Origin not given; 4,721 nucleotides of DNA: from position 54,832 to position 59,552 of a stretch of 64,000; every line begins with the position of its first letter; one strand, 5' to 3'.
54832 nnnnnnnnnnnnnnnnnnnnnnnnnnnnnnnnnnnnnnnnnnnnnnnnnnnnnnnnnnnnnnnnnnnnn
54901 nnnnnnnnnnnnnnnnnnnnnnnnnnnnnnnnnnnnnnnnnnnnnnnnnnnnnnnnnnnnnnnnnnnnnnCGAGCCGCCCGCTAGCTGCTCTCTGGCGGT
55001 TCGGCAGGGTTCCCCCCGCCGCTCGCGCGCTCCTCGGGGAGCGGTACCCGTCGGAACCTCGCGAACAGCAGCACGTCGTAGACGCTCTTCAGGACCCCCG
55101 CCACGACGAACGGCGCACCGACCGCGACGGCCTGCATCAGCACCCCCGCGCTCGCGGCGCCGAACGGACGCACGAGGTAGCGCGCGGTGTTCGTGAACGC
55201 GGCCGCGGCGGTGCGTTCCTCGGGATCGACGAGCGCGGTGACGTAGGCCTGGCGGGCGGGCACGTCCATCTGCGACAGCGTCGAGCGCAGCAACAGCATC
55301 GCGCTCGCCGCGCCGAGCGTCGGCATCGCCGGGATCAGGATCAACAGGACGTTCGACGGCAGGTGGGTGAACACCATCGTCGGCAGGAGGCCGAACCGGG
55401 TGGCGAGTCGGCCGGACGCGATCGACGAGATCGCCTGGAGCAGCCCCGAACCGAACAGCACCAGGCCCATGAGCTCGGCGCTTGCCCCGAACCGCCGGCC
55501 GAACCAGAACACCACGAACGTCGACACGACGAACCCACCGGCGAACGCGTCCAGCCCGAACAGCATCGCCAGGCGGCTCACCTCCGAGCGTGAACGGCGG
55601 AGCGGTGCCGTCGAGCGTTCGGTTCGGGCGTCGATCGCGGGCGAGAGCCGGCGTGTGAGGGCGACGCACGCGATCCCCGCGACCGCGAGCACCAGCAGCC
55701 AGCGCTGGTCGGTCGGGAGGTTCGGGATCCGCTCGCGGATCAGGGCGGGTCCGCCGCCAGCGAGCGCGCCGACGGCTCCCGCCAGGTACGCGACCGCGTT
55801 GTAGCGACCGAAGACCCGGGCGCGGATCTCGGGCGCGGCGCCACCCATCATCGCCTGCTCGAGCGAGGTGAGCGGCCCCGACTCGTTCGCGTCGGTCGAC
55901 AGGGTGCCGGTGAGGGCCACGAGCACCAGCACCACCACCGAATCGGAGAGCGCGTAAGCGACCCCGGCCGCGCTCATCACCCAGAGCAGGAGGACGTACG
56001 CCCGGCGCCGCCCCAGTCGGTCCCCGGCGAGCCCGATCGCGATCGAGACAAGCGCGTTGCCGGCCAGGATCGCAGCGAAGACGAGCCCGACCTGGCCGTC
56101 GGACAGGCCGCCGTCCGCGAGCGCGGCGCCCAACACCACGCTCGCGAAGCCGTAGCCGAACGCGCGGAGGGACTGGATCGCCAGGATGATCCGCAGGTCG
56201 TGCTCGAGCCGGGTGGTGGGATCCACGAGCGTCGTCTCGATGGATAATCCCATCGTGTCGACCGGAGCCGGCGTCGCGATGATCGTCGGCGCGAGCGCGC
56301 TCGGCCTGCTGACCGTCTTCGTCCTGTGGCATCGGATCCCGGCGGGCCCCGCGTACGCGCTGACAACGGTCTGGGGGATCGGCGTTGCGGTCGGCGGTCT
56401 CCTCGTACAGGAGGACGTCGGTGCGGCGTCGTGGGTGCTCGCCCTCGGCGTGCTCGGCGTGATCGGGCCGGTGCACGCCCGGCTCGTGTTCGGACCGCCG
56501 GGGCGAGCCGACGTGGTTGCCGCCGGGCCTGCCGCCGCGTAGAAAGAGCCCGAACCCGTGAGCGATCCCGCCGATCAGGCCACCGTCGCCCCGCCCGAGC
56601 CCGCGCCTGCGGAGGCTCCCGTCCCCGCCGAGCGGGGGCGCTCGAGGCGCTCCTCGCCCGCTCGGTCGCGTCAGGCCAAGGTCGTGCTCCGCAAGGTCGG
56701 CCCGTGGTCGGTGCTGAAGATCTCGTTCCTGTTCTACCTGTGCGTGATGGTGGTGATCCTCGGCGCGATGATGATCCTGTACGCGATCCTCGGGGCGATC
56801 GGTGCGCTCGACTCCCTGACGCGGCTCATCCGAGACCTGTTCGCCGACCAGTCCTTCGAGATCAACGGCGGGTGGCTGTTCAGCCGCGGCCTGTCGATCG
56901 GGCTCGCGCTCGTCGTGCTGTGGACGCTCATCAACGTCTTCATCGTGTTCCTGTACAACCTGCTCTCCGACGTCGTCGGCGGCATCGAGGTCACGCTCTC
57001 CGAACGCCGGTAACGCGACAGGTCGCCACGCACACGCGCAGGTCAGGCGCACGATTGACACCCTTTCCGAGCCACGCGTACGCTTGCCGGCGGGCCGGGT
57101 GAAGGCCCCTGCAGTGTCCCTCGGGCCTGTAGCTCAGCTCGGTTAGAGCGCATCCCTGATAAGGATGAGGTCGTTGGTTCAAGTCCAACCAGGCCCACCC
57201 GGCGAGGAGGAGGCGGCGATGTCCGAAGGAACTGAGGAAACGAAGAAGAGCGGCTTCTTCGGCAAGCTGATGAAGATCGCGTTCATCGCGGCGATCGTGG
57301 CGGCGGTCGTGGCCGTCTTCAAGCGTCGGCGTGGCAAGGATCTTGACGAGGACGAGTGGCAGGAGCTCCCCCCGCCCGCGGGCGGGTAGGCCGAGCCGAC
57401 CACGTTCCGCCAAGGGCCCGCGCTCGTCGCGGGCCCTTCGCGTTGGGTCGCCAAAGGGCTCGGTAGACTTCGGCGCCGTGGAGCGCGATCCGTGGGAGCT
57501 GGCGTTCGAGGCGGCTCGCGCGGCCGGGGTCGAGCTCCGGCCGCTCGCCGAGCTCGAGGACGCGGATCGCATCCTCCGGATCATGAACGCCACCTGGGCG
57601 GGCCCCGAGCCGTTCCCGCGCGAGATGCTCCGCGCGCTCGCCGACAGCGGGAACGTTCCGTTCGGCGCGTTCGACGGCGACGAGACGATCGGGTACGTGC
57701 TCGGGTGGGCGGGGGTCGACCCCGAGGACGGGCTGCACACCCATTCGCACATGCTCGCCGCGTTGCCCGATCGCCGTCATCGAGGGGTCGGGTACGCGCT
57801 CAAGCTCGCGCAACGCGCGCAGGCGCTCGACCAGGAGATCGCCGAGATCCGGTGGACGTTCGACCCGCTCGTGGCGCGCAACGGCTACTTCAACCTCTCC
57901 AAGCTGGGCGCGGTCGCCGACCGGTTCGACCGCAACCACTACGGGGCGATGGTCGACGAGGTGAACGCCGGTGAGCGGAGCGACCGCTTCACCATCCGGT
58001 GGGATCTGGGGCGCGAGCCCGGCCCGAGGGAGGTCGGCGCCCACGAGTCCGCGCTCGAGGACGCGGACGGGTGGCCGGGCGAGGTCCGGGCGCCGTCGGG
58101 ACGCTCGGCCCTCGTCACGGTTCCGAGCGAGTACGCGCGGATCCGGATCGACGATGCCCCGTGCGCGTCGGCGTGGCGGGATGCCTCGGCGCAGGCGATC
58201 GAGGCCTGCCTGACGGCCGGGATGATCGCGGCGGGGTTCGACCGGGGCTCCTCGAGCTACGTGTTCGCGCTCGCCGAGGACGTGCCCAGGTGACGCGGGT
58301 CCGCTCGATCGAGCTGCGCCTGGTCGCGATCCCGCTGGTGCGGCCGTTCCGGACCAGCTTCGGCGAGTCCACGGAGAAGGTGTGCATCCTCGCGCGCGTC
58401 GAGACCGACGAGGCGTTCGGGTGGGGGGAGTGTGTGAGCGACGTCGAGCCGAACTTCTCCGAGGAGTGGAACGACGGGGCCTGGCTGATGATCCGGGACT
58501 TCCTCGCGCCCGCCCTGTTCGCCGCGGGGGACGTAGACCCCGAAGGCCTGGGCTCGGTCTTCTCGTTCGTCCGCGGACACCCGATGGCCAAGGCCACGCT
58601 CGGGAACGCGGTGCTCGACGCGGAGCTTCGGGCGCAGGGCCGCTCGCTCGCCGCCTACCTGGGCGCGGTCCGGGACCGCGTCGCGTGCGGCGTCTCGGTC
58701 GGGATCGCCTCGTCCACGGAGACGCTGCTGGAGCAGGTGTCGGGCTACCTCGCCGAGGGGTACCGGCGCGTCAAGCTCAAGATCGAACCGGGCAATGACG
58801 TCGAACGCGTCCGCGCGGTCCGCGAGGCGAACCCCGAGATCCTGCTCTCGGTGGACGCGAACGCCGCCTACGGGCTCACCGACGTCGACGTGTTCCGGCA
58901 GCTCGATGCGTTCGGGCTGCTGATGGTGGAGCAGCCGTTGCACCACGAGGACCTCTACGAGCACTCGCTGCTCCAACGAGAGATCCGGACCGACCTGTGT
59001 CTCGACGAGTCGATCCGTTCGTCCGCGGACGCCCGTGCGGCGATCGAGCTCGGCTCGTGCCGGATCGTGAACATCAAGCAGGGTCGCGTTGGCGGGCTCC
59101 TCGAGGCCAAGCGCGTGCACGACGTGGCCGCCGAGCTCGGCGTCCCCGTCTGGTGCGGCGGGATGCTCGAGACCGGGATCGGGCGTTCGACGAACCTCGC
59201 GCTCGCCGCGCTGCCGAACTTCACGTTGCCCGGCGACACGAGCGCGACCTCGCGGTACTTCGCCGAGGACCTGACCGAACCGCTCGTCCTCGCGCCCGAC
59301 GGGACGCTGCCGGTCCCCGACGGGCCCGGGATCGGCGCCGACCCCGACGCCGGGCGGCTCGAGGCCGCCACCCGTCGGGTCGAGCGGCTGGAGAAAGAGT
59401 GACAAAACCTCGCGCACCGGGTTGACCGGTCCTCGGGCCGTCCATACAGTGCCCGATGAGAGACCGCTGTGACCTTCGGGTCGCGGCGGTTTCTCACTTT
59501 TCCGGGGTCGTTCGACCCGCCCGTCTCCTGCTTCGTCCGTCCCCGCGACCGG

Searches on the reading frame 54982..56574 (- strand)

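Call 63: search_protein_families(library=pfam, max_evalue=0.00001, proteins=[window:54982-56574:-])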
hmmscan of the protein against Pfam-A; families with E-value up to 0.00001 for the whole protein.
window:54982-56574:- (530 aa): 1 family
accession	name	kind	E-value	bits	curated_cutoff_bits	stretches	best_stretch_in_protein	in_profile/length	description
PF07690.21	MFS_1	-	9.6e-22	77.8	33.4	2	341-519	7-183/347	Major Facilitator Superfamily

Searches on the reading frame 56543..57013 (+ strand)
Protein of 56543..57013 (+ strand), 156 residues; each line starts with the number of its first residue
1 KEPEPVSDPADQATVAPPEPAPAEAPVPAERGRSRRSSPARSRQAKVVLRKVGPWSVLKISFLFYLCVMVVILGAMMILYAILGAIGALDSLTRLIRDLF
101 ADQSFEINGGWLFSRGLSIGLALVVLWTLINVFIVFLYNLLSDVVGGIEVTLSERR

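Call 63: search_protein_families(library=pfam, max_evalue=0.00001, proteins=[window:56543-57013:+])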
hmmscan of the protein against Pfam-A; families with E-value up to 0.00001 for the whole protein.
window:56543-57013:+ (156 aa): 1 family
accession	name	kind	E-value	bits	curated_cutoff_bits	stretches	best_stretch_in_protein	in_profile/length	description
PF12089.13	DUF3566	-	2e-22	80.2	22.2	1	43-154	2-118/118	Transmembrane domain of unknown function (DUF3566)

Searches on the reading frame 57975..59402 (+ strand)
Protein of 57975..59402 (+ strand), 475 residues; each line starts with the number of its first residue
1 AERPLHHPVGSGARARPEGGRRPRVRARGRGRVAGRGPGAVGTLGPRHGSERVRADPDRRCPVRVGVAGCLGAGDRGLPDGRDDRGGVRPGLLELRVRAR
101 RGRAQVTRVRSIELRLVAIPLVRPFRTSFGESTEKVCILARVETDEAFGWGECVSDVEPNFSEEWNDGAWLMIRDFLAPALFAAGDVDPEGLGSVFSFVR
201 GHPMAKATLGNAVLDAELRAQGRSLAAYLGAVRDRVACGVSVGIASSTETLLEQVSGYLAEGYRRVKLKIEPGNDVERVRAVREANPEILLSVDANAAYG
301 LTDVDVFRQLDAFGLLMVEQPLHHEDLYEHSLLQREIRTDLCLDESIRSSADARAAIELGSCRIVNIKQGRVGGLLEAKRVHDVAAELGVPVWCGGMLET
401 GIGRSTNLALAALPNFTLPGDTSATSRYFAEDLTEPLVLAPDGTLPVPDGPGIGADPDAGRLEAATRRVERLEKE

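Call 63: search_protein_families(library=pfam, max_evalue=0.00001, proteins=[window:57975-59402:+])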
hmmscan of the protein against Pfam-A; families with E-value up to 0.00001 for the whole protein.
window:57975-59402:+ (475 aa): 1 family
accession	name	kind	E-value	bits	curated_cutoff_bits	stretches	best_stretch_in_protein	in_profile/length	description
PF13378.12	MR_MLE_C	-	1.1e-46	159.7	29.4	1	252-458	3-216/219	Enolase C-terminal domain-like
